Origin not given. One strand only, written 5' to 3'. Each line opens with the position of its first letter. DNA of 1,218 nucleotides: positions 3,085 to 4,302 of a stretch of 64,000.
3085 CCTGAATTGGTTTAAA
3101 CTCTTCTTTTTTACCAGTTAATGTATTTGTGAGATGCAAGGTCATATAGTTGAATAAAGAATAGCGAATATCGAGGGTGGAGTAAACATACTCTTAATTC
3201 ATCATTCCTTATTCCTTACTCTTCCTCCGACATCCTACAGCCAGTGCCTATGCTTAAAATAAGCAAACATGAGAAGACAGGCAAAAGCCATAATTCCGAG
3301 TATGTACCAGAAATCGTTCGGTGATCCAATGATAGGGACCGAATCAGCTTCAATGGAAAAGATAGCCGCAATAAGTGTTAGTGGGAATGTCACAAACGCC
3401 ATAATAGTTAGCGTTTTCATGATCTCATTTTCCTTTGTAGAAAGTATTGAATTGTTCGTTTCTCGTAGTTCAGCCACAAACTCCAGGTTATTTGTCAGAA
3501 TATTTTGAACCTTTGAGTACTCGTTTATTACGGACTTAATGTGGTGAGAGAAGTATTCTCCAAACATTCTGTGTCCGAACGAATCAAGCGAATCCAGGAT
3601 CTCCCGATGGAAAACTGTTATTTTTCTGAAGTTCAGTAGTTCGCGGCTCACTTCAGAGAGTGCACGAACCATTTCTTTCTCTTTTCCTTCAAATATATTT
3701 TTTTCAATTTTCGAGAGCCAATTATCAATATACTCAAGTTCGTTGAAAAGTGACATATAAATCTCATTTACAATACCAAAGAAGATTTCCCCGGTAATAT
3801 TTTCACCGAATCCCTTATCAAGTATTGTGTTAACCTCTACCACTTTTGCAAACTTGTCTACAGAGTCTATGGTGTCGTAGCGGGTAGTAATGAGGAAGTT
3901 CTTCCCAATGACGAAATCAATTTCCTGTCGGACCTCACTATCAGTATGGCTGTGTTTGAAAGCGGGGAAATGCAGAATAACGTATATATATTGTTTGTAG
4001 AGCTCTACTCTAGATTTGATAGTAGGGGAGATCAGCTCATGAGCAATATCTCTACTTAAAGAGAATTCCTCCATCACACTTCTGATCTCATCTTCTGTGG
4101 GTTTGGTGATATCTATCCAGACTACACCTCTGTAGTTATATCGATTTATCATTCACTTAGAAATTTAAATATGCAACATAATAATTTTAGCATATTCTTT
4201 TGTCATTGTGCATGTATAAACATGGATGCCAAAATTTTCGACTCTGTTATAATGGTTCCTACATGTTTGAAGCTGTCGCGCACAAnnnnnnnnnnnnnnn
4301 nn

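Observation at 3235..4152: CorA-family protein in which the universally conserved GMN selectivity motif is replaced by SIE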

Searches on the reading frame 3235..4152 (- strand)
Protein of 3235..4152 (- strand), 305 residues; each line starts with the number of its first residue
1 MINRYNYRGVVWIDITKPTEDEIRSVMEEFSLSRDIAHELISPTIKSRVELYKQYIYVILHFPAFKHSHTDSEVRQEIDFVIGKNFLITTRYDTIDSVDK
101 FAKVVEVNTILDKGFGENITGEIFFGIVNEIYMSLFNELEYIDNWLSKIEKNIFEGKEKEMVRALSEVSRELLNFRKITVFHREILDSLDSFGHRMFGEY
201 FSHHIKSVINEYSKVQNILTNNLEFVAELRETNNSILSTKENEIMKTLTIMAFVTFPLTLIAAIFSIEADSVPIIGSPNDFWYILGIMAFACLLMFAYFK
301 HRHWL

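Call 3: search_protein_families(library=pfam, proteins=[window:3238-4152:-], max_evalue=1)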
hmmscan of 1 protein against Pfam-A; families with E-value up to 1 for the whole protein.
window:3238-4152:- (305 aa): 6 families
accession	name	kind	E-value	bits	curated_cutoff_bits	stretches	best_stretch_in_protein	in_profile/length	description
PF01544.23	CorA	-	1.2e-48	166.4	27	1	9-300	3-291/292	CorA-like Mg2+ transporter protein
PF13189.12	Cytidylate_kin2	-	0.011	16.4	28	1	9-55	111-157/176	Cytidylate kinase-like family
PF09803.14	Pet100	-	0.023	15.4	24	1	132-174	21-63/73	Pet100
PF20990.2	DUF2207_C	-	0.023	14.8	33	1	169-299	61-184/247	Predicted membrane protein (DUF2207) C-terminal domain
PF16256.10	DUF4911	-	0.08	13.5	29.3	1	8-29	31-52/57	Domain of unknown function (DUF4911)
PF19174.5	DUF5856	-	0.15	13.6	34.6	1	181-247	16-86/94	Family of unknown function (DUF5856)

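Call 4: search_protein_families(library=ncbifam, proteins=[window:3238-4152:-], max_evalue=1)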
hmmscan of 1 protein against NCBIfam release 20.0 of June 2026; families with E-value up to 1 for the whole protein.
window:3238-4152:- (305 aa): 5 families
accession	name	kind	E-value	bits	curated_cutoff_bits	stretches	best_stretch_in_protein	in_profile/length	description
TIGR00383.1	corA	equivalog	3.8e-41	141.5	200.75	1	9-305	28-320/320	magnesium/cobalt transporter CorA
NF007092.0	PRK09546.1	equivalog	1.3e-05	24.5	292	1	11-305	41-327/327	zinc transporter ZntB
TIGR03647.1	Na_symport_sm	subfamily_domain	0.023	14.9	26.05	1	244-302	10-66/77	sodium/substrate symporter small subunit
NF007221.0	PRK09639.1-6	subfamily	0.033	14.1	322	1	211-272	94-155/176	RNA polymerase sigma factor SigX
NF009387.0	PRK12746.1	equivalog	0.09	12.1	363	1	53-105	28-78/254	SDR family oxidoreductase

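Call 5: search_solved_structures(query=window:3238-4152:-, max_evalue=1, show_alignments=3)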
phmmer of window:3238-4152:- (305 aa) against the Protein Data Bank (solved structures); distinct sequences matched with E-value up to 1: 14.
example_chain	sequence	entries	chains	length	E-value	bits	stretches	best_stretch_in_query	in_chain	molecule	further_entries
3jcf_A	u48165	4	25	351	2.1e-21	80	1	11-305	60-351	Magnesium transport protein CorA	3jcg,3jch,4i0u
2bbj_A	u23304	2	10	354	2.2e-21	80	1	11-305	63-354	divalent cation transport-related protein | Magnesium transport protein corA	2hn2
2iub_A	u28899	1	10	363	2.4e-21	79.8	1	11-305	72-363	DIVALENT CATION TRANSPORT-RELATED PROTEIN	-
8tmb_A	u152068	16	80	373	2.6e-21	79.7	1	11-305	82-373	Cobalt/magnesium transport protein CorA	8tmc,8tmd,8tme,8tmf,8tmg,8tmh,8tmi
5jtg_A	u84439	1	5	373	3.5e-21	79.3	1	11-305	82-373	Cobalt/magnesium transport protein CorA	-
5jrw_A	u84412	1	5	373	5.3e-21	78.7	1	11-305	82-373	Cobalt/magnesium transport protein CorA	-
4eeb_A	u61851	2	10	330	5.2e-20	75.4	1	11-305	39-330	Magnesium transport protein CorA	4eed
4cy4_A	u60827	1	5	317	1.3e-14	57.8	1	6-304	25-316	MAGNESIUM TRANSPORT PROTEIN CORA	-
4ev6_A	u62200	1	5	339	1.6e-14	57.4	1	6-304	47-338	Magnesium transport protein CorA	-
8slb_A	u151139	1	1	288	7.2e-08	35.6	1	11-189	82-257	Cobalt/magnesium transport protein CorA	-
2bbh_A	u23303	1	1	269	1.2e-07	34.9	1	11-189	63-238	divalent cation transport-related protein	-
4egw_A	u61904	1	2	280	1.2e-06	31.6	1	6-188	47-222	Magnesium transport protein CorA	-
7nh9_A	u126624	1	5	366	0.013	18.4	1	174-305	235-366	CmaX protein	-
2pd2_A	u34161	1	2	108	0.87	12.3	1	46-117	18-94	Hypothetical protein ST0148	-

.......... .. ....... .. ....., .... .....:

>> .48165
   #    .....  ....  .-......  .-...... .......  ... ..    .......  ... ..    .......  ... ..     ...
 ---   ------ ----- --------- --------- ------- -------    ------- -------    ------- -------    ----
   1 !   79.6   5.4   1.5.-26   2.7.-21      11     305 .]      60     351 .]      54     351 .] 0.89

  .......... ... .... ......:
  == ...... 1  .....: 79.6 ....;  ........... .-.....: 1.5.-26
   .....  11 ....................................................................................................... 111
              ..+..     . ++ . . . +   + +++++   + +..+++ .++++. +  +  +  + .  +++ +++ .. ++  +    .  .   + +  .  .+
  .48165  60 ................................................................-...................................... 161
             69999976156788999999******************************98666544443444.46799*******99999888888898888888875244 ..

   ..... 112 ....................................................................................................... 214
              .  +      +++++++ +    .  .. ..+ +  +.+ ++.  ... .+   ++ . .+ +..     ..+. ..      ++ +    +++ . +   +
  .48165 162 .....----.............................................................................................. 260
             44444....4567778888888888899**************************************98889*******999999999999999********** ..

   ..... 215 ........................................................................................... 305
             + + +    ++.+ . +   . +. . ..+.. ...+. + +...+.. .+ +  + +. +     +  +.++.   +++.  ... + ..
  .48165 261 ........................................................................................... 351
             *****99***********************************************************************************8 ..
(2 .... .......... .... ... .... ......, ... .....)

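Call 6: find_homologous_proteins(query=window:3238-4152:-, max_evalue=0.00001)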
Query window:3238-4152:- (305 aa): 1781 proteins with E <= 0.00001 among 2467 candidates; the best 120 are listed.
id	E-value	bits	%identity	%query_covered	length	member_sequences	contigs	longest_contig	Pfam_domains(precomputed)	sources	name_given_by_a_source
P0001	2.2e-178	610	100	91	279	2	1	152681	PF01544.24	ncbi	-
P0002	9.1e-135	467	69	100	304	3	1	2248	PF01544.24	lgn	-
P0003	2.1e-132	459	66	100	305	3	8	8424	PF01544.24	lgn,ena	-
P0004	1.3e-127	443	63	100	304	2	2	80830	PF01544.24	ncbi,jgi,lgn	jgi:magnesium transporter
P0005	9.0e-127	441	65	100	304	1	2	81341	PF01544.24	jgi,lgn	-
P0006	1.9e-126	440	63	100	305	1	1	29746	PF01544.24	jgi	jgi:magnesium transporter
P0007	9.2e-126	437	64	100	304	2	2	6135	PF01544.24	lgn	-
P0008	2.9e-125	436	62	100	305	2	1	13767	PF01544.24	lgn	-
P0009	9.7e-125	434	63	100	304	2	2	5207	PF01544.24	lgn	-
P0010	1.6e-124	433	63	100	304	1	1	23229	PF01544.24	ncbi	-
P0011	2.0e-124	433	62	100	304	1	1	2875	PF01544.24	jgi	-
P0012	3.3e-124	432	62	100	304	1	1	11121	PF01544.24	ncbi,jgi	-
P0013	3.7e-124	432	62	100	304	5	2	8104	PF01544.24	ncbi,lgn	-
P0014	1.0e-123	431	62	100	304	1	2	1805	PF01544.24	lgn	-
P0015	3.1e-123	429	62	96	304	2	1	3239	PF01544.24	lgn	-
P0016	3.9e-123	429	61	100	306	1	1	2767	PF01544.24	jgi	jgi:magnesium transporter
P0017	4.9e-123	428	62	100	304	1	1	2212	PF01544.24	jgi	-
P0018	2.1e-122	426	61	100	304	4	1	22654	PF01544.24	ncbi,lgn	-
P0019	1.4e-121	424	63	100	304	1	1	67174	PF01544.24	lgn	-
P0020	2.0e-121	423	63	100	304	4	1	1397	PF01544.24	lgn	-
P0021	1.3e-120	420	60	100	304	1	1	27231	PF01544.24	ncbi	-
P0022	3.1e-120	419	61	100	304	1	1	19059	PF01544.24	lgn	-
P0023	6.2e-120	418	62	100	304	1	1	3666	PF01544.24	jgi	-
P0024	1.1e-119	417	60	100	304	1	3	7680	PF01544.24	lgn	-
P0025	3.9e-119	416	60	95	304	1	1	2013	PF01544.24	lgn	-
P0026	4.2e-119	416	61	100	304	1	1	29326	PF01544.24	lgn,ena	-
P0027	1.3e-118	414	59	100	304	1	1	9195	PF01544.24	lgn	-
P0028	4.5e-118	412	59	100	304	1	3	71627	PF01544.24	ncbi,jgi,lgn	-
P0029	1.0e-117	411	60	100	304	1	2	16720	PF01544.24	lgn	-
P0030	2.5e-117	410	60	100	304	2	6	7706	PF01544.24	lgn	-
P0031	5.1e-117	409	61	100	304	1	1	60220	PF01544.24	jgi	jgi:magnesium transporter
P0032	5.6e-117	409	60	100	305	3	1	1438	PF01544.24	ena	-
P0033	1.4e-116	407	59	100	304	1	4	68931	PF01544.24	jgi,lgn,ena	-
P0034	1.9e-116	407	59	100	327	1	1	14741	PF01544.24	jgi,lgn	-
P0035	3.9e-115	402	59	100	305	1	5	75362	PF01544.24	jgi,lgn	-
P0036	1.2e-114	401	58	100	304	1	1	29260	PF01544.24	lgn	-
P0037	6.4e-114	399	57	100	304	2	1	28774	PF01544.24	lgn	-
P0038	4.8e-113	396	57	100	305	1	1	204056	PF01544.24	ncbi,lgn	-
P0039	9.7e-113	395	58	100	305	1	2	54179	PF01544.24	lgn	-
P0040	1.3e-112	394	58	100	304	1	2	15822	PF01544.24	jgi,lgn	-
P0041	4.7e-112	392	60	95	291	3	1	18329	PF01544.24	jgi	jgi:magnesium transporter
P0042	4.8e-112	392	55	100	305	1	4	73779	PF01544.24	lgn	-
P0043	1.7e-111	391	55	100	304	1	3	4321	PF01544.24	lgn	-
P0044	4.0e-111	389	56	100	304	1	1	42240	PF01544.24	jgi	jgi:magnesium transporter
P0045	8.2e-110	385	56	100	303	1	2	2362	PF01544.24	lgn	-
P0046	2.6e-109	383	60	92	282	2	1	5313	PF01544.24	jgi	-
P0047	3.3e-109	383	58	96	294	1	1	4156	PF01544.24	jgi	jgi:magnesium transporter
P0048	1.8e-108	381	55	100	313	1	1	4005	PF01544.24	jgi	jgi:magnesium transporter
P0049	2.3e-108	380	54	100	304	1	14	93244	PF01544.24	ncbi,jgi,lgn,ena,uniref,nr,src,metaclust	ncbi:MAG: hypothetical protein A2653_02375 [Candidatus Zambryskibacteria bacterium RIFCSPHIGHO2_01_F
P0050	4.9e-108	379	55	100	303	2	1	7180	PF01544.24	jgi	jgi:magnesium transporter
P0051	3.8e-107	376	55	100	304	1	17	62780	PF01544.24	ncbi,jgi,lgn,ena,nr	ncbi:MAG: hypothetical protein A3E93_01335 [Candidatus Zambryskibacteria bacterium RIFCSPHIGHO2_12_F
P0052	8.3e-107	375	54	100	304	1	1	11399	PF01544.24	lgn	-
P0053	7.5e-106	372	51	100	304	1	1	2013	PF01544.24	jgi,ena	-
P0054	1.0e-105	372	55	100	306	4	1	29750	PF01544.24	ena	-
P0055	1.7e-105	371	53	100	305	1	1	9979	PF01544.24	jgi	-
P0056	1.7e-104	368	54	100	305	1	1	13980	PF01544.24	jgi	-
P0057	1.4e-103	365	53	100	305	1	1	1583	PF01544.24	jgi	-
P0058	3.0e-103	363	54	100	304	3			PF01544.24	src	-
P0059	6.6e-103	362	53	100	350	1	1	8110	PF01544.24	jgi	jgi:magnesium transporter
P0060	8.7e-103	362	50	100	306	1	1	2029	PF01544.24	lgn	-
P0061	2.6e-102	360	53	100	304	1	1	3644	PF01544.24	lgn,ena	-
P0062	1.2e-101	358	52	100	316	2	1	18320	PF20990.3,PF01544.24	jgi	jgi:magnesium transporter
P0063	1.5e-101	358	53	100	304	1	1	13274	PF01544.24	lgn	-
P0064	2.7e-101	357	53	98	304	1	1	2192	PF01544.24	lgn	-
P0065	3.2e-101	357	52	100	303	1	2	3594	PF01544.24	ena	-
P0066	4.4e-101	356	53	100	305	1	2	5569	PF01544.24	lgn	-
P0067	4.4e-101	356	51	100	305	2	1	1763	PF01544.24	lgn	-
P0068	4.4e-101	356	52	100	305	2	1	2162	PF01544.24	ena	-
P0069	6.2e-101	356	53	100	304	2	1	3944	PF01544.24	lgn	-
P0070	6.6e-101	356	52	100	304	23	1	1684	PF01544.24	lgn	-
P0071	7.6e-101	356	52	100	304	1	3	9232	PF01544.24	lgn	-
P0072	8.3e-101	355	54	100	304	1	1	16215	PF01544.24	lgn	-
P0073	1.0e-100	355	53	100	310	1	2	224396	PF01544.24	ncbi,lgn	-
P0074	1.3e-100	355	54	94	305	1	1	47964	PF01544.24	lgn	-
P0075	1.6e-100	355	52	100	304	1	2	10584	PF01544.24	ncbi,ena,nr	ncbi:MAG: magnesium transporter CorA family protein [Parcubacteria group bacterium]|nr:magnesium tra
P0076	1.8e-100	354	52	100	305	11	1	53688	PF01544.24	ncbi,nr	ncbi:hypothetical protein IID26_01380 [Patescibacteria group bacterium]|nr:hypothetical protein [Pat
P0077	2.2e-100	354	53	100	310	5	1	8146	PF01544.24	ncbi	-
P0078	3.0e-100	354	51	100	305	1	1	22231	PF01544.24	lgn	-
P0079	3.8e-100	353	50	100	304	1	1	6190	PF01544.24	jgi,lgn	jgi:magnesium transporter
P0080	4.9e-100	353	52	96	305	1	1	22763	PF01544.24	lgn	-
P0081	5.3e-100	353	52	100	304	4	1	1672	PF01544.24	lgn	-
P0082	5.8e-100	353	52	100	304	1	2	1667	PF01544.24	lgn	-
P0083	6.1e-100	353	52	100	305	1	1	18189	PF01544.24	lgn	-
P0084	6.3e-100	353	52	100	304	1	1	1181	PF01544.24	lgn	-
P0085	9.4e-100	352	53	100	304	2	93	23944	PF01544.24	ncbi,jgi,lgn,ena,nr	ncbi:magnesium transporter CorA family protein [bacterium]|jgi:magnesium transporter|nr:magnesium tr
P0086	1.1e-99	352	52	100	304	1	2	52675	PF01544.24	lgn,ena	-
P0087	1.3e-99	352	53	100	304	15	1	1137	PF01544.24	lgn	-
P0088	1.4e-99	351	52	100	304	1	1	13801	PF01544.24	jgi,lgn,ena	-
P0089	1.6e-99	351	49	100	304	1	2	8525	PF01544.24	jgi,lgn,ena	-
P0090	1.8e-99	351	52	100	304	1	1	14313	PF01544.24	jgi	jgi:magnesium transporter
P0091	2.2e-99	351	51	100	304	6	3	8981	PF01544.24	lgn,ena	-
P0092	2.9e-99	350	51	100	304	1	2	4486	PF01544.24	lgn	-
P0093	3.0e-99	350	51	100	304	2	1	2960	PF01544.24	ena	-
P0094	3.8e-99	350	52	100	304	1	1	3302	PF01544.24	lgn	-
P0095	4.2e-99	350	51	100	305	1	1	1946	PF01544.24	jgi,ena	-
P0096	4.4e-99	350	51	100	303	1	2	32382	PF01544.24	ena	-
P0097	4.5e-99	350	51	100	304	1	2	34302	PF01544.24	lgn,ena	-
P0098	5.3e-99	350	53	100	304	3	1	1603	PF01544.24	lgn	-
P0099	5.8e-99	349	53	100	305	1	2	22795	PF01544.24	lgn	-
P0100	6.1e-99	349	51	100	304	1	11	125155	PF01544.24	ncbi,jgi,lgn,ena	jgi:magnesium transporter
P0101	6.7e-99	349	51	100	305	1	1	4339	PF01544.24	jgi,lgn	jgi:magnesium transporter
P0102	7.1e-99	349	51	100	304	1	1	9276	PF01544.24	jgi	jgi:magnesium transporter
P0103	8.5e-99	349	51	100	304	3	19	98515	PF01544.24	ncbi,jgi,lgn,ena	-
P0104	9.7e-99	349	51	100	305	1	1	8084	PF01544.24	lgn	-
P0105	1.2e-98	348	50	100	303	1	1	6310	PF01544.24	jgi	jgi:magnesium transporter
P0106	1.3e-98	348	52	100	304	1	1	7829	PF01544.24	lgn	-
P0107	1.7e-98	348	52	100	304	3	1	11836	PF01544.24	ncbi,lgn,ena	-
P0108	1.8e-98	348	50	100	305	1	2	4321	PF01544.24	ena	-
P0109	2.8e-98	347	48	100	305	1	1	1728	PF01544.24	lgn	-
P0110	3.0e-98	347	53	100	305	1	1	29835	PF01544.24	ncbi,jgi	-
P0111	3.2e-98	347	51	100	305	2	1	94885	PF01544.24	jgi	jgi:magnesium transporter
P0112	3.2e-98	347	51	100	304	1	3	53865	PF01544.24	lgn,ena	-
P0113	3.8e-98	347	51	100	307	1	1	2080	PF01544.24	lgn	-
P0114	4.0e-98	347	51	100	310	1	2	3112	PF01544.24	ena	-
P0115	5.0e-98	346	50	100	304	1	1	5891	PF01544.24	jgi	jgi:magnesium transporter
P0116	5.1e-98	346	51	100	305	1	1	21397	PF01544.24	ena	-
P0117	6.0e-98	346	53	100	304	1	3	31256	PF01544.24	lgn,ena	-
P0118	6.7e-98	346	51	100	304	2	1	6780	PF01544.24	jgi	-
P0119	7.1e-98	346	51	100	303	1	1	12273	PF01544.24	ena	-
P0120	7.1e-98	346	50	100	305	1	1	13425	PF01544.24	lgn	-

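Call 19: find_related_loci(query=A1, collection=genome_contigs, flank=10000)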
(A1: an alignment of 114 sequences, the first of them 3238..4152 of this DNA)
Query A1 (305 aa) in genome_contigs; peptide patterns used: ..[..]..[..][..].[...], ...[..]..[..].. (x = any residue, [..] = any of these).
599 stretches matched a pattern (row limit reached: there are more); 557 encode a relative of the query (tblastn E <= 1e-3); the best 80 are kept; 80 distinct loci.
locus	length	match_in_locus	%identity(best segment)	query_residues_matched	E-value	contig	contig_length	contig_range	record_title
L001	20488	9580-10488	63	1-304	2e-132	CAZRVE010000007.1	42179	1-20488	MAG TPA_asm: uncultured Candidatus Saccharibacteria bacterium isolate SRP302447_co1_195 genome assembly, contig: NODE_26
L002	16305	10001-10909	63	1-304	6e-132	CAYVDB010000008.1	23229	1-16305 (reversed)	MAG TPA_asm: uncultured Candidatus Saccharibacteria bacterium isolate SRP287051_co2_78 genome assembly, contig: NODE_442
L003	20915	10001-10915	62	1-305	1e-131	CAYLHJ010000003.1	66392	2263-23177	MAG TPA_asm: uncultured Candidatus Saccharibacteria bacterium isolate SRP287051_co2_172 genome assembly, contig: NODE_96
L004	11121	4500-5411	62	1-305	4e-131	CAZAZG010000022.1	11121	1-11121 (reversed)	MAG TPA_asm: uncultured Candidatus Saccharibacteria bacterium isolate SRP128246_co1_329 genome assembly, contig: NODE_14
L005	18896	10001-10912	60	1-305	4e-128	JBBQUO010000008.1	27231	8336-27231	MAG: Candidatus Paceibacteria bacterium isolate Co_metawrap_1931 Cmw_1931_k141_23005144_length_27231_cov_8.9882, whole g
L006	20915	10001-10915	57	1-305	2e-119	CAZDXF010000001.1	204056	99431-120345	MAG TPA_asm: uncultured Candidatus Saccharibacteria bacterium isolate SRP329715_co1_365 genome assembly, contig: NODE_38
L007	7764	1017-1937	58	1-304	1e-119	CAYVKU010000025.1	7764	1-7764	MAG TPA_asm: uncultured Candidatus Saccharibacteria bacterium isolate SRP290908_co1_111 genome assembly, contig: NODE_14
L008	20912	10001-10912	57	1-305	6e-117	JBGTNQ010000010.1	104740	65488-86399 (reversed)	MAG: Candidatus Paceibacteria bacterium isolate JTS-RE391 k141_5632900, whole genome shotgun sequence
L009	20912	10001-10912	54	1-305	3e-116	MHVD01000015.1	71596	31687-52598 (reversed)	MAG: Candidatus Zambryskibacteria bacterium RIFCSPHIGHO2_01_FULL_43_25 rifcsphigho2_01_scaffold_526, whole genome shotgu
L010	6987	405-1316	55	1-305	6e-114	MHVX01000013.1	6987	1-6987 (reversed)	MAG: Candidatus Zambryskibacteria bacterium RIFCSPHIGHO2_12_FULL_43_12b rifcsphigho2_12_scaffold_21688, whole genome sho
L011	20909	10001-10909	55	1-305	2e-109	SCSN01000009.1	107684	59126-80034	MAG: Patescibacteria group bacterium isolate FW215_bin.14 FW215_bin.14-61087, whole genome shotgun sequence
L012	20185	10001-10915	53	1-305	1e-108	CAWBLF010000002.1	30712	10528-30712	MAG: uncultured bacterium isolate MFD04428.bin.2.39 genome assembly, contig: contig_49999, whole genome shotgun sequence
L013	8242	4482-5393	52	1-305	2e-107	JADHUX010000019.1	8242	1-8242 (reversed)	MAG: Parcubacteria group bacterium isolate BS150m-G57 BS-150m-C8242, whole genome shotgun sequence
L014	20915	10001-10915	52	1-305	1e-106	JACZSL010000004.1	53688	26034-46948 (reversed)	MAG: Patescibacteria group bacterium isolate B111T1L10 B111T1L10_NODE476, whole genome shotgun sequence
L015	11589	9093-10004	53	1-305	2e-106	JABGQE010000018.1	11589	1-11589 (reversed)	MAG: bacterium isolate co234_bin49 NODE_9270_length_11589_cov_273.926912, whole genome shotgun sequence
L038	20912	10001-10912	50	1-305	7e-99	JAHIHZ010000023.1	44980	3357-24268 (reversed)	MAG: Patescibacteria group bacterium isolate KR11_S3.mb.10 KR11_S3.mb.10_k141_374218, whole genome shotgun sequence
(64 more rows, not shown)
